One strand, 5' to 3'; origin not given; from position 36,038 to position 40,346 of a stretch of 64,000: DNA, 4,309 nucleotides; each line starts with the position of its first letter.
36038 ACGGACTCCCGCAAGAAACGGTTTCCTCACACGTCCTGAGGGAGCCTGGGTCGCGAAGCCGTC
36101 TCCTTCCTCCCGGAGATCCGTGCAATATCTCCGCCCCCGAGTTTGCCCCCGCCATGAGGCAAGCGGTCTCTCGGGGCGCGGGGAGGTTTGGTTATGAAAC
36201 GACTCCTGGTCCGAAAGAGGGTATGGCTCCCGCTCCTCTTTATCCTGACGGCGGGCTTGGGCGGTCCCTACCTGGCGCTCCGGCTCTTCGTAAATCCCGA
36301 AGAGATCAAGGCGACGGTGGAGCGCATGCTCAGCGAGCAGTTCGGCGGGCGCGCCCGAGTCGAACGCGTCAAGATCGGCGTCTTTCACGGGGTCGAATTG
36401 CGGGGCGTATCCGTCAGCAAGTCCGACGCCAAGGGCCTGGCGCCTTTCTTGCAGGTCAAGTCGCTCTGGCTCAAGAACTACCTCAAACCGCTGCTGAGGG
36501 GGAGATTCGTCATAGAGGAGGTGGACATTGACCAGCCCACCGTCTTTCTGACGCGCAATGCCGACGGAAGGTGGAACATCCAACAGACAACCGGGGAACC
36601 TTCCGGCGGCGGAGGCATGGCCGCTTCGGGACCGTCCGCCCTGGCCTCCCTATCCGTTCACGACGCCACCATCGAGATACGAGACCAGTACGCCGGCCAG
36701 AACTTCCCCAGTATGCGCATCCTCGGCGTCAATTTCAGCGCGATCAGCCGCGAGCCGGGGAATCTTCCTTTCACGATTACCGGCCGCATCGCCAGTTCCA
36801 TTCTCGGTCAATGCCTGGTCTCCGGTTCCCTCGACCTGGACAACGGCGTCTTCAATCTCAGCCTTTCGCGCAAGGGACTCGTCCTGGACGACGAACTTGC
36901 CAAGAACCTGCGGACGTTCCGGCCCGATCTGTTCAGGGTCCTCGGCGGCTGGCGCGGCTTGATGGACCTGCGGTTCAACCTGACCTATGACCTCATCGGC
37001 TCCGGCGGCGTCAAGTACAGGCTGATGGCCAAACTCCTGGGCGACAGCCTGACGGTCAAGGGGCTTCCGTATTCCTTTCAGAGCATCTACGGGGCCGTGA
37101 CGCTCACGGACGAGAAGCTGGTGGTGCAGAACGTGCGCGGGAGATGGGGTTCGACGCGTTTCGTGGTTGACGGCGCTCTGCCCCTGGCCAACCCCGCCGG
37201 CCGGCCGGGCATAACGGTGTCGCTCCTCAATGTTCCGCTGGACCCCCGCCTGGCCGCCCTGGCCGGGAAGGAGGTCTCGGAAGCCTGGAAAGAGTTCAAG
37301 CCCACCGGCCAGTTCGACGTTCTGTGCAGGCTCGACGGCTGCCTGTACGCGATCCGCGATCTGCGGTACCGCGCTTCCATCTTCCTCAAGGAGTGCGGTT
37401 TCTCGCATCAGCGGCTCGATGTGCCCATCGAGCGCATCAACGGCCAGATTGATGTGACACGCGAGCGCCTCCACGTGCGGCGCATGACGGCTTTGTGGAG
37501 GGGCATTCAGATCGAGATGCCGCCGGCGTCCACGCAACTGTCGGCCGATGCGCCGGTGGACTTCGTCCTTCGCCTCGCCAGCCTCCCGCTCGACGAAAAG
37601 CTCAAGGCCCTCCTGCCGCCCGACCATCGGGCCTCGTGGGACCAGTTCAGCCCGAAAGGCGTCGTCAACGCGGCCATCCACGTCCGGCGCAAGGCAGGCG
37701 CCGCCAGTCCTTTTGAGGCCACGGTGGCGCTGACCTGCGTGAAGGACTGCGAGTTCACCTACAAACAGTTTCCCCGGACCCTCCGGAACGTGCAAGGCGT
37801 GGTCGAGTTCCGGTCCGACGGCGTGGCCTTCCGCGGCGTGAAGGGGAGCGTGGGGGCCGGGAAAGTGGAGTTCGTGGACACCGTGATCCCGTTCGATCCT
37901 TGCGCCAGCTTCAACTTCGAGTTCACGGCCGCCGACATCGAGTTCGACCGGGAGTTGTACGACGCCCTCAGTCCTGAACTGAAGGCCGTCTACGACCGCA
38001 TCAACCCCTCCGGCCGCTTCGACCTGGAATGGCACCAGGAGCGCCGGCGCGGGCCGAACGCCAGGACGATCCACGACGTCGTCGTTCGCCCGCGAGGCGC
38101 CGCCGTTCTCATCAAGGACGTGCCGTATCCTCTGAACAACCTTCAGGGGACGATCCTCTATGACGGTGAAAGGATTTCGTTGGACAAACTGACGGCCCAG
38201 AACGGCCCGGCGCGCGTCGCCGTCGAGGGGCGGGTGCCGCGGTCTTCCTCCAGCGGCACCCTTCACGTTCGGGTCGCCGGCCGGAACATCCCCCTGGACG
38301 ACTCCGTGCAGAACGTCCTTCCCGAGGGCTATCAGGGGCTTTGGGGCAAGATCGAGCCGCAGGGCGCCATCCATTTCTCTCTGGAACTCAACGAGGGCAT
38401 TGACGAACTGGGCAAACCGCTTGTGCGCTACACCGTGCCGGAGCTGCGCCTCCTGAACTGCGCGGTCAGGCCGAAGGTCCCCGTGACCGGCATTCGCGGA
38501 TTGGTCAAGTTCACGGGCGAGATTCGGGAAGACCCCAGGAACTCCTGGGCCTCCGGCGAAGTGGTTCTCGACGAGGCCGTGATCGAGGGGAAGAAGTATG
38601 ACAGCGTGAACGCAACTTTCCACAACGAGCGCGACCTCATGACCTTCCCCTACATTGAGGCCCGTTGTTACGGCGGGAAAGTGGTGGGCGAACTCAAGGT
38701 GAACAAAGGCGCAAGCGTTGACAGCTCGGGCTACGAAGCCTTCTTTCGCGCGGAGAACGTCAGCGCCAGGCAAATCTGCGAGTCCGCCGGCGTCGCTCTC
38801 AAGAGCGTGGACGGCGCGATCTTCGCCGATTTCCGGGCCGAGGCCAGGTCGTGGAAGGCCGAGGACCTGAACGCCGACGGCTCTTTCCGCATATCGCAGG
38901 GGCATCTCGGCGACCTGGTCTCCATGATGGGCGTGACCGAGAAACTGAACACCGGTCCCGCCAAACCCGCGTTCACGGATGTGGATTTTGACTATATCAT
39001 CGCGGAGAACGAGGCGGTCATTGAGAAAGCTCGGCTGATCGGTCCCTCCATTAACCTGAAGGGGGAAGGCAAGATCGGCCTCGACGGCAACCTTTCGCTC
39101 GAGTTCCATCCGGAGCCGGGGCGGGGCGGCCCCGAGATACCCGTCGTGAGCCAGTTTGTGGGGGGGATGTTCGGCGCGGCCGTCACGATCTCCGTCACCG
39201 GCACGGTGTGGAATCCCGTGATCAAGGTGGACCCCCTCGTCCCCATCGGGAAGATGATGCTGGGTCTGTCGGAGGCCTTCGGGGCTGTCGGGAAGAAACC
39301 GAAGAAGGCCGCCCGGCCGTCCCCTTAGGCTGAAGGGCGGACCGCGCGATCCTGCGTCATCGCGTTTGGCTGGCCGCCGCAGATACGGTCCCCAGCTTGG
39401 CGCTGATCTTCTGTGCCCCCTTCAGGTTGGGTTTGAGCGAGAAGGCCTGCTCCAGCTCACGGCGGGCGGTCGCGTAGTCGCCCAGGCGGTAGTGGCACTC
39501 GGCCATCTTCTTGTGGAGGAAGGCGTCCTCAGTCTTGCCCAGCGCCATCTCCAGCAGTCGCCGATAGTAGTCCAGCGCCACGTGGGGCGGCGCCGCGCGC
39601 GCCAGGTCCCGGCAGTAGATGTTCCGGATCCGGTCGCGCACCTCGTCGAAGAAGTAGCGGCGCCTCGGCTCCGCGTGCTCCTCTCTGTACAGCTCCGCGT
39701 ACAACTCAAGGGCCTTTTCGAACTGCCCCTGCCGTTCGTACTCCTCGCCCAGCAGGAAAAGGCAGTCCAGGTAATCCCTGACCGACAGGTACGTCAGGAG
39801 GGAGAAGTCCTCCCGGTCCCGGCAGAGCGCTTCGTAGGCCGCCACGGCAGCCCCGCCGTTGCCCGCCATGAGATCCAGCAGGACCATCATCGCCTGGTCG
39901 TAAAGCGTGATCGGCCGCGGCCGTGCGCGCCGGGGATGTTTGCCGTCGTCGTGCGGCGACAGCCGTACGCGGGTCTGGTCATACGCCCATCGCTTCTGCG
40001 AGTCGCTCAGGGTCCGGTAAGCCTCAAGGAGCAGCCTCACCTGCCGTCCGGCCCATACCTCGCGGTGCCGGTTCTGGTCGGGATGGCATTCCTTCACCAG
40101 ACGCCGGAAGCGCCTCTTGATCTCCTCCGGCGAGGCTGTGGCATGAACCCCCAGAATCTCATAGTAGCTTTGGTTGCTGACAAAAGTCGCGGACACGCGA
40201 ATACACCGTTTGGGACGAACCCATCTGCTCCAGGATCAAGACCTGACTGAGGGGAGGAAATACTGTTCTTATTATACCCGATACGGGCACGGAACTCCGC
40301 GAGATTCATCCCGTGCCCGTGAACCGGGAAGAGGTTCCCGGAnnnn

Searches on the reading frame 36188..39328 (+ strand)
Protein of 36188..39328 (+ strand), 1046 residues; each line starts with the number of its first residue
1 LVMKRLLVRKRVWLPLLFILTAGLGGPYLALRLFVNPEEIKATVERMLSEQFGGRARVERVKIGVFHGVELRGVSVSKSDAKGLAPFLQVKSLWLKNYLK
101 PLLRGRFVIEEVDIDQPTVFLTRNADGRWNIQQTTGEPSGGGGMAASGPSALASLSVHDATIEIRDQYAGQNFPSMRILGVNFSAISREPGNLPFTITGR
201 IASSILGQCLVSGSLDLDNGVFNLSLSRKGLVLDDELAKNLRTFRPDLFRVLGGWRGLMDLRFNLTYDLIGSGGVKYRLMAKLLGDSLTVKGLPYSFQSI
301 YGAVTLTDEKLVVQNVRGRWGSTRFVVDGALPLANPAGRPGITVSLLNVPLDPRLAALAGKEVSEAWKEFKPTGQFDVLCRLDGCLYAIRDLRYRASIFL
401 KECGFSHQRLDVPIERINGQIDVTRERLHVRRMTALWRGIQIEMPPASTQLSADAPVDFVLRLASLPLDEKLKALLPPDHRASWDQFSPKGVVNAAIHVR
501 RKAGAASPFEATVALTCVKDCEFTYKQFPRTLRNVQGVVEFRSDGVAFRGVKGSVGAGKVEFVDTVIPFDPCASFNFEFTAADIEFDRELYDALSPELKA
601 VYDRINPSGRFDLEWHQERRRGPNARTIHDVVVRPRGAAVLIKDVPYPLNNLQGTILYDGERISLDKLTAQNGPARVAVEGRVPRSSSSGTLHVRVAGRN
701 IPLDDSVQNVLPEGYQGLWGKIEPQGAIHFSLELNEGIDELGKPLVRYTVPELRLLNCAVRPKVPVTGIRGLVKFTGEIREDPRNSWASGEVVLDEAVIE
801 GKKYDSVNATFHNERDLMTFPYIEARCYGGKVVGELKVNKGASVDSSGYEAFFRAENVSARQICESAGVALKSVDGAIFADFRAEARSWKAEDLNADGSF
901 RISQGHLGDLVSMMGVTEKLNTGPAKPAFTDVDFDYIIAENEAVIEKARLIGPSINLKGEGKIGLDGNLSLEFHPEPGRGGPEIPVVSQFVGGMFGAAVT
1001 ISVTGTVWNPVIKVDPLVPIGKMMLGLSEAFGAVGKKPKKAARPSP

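Call 56: search_protein_families(library=pfam, proteins=[window:36188-39328:+], max_evalue=0.0001)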
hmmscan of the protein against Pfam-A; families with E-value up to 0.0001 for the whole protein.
window:36188-39328:+ (1046 aa): 2 families
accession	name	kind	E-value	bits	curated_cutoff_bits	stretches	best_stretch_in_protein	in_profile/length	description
PF05359.17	DUF748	-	3.4e-14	52.3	50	1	9-170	9-172/1037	Domain of Unknown Function (DUF748)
PF13116.12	YhdP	-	4.3e-09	35.3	46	0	5-167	6-157/1224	YhdP protein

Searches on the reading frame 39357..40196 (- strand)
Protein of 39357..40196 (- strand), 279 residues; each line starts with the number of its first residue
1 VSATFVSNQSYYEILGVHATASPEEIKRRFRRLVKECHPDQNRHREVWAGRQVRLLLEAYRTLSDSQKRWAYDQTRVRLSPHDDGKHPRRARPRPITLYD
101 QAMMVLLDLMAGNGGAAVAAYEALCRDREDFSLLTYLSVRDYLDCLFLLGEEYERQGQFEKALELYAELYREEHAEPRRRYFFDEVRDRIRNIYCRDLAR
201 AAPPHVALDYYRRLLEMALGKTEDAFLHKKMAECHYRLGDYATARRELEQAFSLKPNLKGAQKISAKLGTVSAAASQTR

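Call 57: search_protein_families(library=pfam, proteins=[window:39357-40196:-], max_evalue=0.0001)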
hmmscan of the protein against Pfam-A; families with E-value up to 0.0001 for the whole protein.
window:39357-40196:- (279 aa): 8 families
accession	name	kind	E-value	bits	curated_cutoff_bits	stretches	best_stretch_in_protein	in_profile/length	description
PF00226.36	DnaJ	-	3.4e-19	69.2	27.8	1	10-73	1-63/63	DnaJ domain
PF07719.23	TPR_2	-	6.8e-10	38.7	27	1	225-257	1-33/34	Tetratricopeptide repeat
PF13424.12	TPR_12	-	1.2e-08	35.5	30.1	0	205-254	20-74/77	Tetratricopeptide repeat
PF13428.12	TPR_14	-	1.6e-08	34.9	23.5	0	144-175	2-33/44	Tetratricopeptide repeat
PF00515.34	TPR_1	-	2.6e-06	27.5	27.8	0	144-166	2-24/34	Tetratricopeptide repeat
PF12895.13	ANAPC3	-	2.9e-06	27.9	27.2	0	208-261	9-58/82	Anaphase-promoting complex, cyclosome, subunit 3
PF13174.12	TPR_6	-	1.6e-05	25.7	26.3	0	230-251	5-26/33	Tetratricopeptide repeat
PF13181.12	TPR_8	-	3.2e-05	24.2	25.7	0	231-257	7-33/34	Tetratricopeptide repeat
